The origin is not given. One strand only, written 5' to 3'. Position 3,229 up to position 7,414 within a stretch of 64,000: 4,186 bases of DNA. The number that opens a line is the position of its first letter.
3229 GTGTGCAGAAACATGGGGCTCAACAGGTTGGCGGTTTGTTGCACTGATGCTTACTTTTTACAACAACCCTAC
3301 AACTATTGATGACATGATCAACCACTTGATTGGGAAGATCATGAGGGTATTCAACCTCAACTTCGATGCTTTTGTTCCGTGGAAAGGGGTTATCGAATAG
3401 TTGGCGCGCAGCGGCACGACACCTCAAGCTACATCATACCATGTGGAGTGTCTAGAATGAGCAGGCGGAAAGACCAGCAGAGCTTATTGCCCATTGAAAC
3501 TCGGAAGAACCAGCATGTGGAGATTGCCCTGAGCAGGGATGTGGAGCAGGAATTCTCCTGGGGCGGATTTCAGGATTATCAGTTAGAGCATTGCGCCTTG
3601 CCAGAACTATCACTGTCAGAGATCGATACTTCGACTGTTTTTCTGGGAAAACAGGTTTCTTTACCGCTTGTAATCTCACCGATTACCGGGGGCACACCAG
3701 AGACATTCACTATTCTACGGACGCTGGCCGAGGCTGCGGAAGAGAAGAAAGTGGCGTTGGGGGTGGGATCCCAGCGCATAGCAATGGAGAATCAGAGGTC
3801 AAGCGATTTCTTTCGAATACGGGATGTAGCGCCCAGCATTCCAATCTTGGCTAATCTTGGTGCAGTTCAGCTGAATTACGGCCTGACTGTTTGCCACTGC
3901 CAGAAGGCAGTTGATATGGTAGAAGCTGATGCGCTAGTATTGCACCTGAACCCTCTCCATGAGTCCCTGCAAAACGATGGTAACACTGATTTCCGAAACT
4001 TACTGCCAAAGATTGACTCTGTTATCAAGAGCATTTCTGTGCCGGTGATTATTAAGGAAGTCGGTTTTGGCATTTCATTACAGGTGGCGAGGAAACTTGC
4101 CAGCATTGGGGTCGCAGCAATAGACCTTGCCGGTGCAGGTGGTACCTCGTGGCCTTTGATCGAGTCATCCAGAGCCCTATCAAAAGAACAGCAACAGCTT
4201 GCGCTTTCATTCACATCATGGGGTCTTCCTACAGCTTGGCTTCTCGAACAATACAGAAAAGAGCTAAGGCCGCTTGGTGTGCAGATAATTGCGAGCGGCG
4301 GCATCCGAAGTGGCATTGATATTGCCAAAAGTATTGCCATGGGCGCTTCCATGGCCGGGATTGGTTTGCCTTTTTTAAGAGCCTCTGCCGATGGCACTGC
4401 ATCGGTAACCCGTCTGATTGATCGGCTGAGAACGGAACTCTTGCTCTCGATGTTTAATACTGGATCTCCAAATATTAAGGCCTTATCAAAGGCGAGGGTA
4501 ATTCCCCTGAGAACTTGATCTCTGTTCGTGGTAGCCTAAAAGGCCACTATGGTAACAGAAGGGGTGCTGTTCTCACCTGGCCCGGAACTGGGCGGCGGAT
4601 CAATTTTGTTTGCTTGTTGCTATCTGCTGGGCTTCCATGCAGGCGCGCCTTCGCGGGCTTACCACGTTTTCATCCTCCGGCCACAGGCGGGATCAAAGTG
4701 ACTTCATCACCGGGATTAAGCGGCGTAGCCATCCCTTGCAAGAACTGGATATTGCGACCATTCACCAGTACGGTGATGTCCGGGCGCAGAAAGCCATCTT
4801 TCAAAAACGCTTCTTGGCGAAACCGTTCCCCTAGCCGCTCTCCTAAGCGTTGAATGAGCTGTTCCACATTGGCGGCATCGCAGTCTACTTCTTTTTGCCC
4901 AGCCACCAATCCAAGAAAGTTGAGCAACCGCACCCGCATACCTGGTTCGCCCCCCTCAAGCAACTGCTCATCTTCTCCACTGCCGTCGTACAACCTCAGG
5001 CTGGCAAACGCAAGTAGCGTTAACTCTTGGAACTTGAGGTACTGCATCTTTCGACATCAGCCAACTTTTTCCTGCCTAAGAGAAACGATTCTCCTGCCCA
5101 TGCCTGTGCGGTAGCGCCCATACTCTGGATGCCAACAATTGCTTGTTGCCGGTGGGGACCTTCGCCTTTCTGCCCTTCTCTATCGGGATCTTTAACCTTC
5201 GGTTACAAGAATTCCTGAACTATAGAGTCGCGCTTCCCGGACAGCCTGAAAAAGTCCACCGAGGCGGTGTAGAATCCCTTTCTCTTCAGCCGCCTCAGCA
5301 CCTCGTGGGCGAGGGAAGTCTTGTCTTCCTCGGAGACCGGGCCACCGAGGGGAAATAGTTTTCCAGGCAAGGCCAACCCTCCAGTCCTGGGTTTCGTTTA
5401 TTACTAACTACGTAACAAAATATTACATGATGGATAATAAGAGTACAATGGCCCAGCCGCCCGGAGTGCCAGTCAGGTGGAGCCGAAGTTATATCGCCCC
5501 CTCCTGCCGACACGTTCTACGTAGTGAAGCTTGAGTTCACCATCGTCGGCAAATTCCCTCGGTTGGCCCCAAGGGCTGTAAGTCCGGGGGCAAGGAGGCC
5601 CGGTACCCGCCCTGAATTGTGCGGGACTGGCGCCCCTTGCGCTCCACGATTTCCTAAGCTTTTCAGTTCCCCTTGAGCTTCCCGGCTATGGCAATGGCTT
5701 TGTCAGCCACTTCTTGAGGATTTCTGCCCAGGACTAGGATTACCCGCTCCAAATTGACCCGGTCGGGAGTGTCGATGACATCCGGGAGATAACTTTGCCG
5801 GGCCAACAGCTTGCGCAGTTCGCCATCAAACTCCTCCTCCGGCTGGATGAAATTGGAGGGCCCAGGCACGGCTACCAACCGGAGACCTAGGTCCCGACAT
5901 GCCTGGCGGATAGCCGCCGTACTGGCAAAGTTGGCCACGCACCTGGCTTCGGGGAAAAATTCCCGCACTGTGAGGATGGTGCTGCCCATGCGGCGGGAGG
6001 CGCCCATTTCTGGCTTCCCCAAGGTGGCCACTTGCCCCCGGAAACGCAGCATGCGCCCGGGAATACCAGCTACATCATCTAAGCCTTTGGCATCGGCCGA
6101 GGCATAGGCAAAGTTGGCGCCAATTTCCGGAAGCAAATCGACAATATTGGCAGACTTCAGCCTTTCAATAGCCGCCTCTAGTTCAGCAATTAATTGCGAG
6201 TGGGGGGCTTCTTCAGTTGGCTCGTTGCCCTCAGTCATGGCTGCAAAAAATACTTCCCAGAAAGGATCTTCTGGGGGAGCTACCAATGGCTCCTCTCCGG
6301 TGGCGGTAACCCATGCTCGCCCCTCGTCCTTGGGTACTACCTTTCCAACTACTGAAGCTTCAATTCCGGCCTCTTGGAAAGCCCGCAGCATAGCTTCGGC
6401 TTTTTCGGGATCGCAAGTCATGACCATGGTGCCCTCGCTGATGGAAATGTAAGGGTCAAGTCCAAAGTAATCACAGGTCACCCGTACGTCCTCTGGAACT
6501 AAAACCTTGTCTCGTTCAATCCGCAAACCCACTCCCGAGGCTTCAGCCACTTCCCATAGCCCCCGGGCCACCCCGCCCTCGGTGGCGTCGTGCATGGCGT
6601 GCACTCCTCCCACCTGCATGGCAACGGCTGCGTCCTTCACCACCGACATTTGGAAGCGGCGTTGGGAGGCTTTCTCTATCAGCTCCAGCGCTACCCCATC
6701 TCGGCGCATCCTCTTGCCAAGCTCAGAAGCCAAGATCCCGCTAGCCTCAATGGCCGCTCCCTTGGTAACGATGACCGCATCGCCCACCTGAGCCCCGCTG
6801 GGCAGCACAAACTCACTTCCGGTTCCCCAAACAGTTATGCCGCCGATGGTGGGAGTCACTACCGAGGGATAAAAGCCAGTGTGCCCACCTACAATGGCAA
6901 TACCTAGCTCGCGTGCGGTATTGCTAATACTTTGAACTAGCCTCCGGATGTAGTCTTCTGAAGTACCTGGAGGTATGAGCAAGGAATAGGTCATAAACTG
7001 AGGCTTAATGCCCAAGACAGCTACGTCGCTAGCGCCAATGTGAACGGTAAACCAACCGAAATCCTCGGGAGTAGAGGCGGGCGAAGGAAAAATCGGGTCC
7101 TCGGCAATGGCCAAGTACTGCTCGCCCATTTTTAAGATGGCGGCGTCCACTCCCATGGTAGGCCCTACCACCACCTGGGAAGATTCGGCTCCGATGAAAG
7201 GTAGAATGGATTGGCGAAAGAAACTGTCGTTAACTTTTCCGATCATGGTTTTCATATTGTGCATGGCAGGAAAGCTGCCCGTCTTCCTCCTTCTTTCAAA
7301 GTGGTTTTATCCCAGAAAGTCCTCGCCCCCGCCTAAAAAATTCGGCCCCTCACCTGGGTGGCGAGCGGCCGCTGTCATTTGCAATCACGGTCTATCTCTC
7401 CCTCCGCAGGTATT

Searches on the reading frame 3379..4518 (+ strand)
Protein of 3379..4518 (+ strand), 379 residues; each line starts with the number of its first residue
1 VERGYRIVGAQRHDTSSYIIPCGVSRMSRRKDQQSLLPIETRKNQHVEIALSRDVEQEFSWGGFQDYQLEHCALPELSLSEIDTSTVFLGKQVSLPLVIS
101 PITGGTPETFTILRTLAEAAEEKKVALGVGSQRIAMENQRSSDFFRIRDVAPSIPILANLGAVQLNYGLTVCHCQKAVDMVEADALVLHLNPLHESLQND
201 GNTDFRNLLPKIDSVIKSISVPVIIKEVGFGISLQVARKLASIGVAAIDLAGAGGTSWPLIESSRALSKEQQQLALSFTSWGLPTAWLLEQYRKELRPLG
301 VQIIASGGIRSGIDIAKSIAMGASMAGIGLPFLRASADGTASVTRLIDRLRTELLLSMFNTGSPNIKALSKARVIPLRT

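Call 89: search_protein_families(library=ncbifam, proteins=[window:3379-4518:+], max_evalue=0.00001)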
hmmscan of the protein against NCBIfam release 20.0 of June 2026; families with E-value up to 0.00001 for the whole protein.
window:3379-4518:+ (379 aa): 5 families
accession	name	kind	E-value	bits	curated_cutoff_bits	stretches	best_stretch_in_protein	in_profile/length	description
TIGR02151.1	IPP_isom_2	equivalog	5.6e-111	370.7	281.3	1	41-375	1-335/338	type 2 isopentenyl-diphosphate Delta-isomerase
NF008398.0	PRK11197.1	subfamily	8e-11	41.3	376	1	301-372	301-373/381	L-lactate dehydrogenase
TIGR03966.1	actino_HemFlav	equivalog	1.4e-09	37.2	470.85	1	301-374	303-377/385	pre-mycofactocin synthase MftD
NF033901.1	L_lactate_LldD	exception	2.7e-08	33.3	550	1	301-372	301-373/377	FMN-dependent L-lactate dehydrogenase LldD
TIGR02708.1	L_lactate_ox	equivalog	5.8e-06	25.5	645.5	0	301-370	284-354/367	L-lactate oxidase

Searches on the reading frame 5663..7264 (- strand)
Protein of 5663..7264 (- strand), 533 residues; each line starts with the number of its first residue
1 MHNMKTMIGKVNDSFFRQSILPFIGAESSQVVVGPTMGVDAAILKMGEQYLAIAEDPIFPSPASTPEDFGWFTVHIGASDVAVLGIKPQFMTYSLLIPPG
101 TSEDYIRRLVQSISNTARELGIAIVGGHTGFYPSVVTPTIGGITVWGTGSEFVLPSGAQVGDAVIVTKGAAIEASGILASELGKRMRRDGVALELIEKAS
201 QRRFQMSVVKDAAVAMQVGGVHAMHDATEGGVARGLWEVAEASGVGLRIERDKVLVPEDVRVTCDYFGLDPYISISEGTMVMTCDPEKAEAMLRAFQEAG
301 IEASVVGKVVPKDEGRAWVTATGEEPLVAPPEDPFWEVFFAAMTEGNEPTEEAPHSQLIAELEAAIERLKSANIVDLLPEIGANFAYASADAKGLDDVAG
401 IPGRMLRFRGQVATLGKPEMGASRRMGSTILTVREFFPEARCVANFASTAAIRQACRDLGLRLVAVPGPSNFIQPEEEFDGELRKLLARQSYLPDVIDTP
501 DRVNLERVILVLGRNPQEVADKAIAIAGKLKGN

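Call 47: search_protein_families(library=pfam, proteins=[window:5663-7264:-], max_evalue=0.00001)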
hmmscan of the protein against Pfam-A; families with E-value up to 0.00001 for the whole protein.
window:5663-7264:- (533 aa): 3 families
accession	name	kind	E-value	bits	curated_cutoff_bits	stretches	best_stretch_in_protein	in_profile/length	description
PF10120.14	ThiN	-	1.1e-36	126.5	25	1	361-524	1-164/165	Thiamine-phosphate synthase ThiN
PF02769.27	AIRS_C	-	1.5e-26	93.8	23.1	1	159-317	1-153/156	AIR synthase related protein, C-terminal domain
PF00586.29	AIRS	-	2.1e-18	67.2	24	1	39-143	2-107/112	AIR synthase related protein, N-terminal domain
